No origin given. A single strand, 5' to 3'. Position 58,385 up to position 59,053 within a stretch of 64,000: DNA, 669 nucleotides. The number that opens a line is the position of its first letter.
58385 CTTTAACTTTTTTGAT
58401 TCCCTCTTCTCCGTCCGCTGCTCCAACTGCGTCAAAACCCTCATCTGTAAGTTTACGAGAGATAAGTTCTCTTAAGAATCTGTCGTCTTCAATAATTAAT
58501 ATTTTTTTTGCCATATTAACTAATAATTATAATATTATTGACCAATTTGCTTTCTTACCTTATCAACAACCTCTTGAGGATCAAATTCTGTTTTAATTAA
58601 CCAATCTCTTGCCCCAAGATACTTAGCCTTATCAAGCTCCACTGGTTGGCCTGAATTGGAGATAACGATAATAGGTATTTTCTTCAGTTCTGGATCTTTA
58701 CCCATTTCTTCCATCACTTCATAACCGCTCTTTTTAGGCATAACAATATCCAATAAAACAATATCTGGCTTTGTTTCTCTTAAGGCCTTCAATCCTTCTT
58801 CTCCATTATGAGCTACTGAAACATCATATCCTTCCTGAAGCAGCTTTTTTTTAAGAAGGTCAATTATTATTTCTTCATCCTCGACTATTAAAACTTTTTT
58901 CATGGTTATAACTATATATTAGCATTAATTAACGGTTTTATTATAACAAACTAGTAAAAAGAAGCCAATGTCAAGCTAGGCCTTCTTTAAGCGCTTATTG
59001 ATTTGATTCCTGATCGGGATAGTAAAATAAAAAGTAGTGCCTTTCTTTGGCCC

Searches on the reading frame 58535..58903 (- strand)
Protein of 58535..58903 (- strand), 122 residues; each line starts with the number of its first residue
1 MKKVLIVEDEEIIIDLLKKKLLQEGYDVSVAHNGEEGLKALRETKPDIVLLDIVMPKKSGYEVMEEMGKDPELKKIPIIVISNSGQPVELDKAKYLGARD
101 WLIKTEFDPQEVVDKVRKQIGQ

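Call 56: search_protein_families(library=pfam, proteins=[window:58535-58903:-], max_evalue=0.0001)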
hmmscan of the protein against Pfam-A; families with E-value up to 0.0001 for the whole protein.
window:58535-58903:- (122 aa): 1 family
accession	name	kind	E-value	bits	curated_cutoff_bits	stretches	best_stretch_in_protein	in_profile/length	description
PF00072.30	Response_reg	-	6.7e-24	84.6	30.2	1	4-116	1-110/111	Response regulator receiver domain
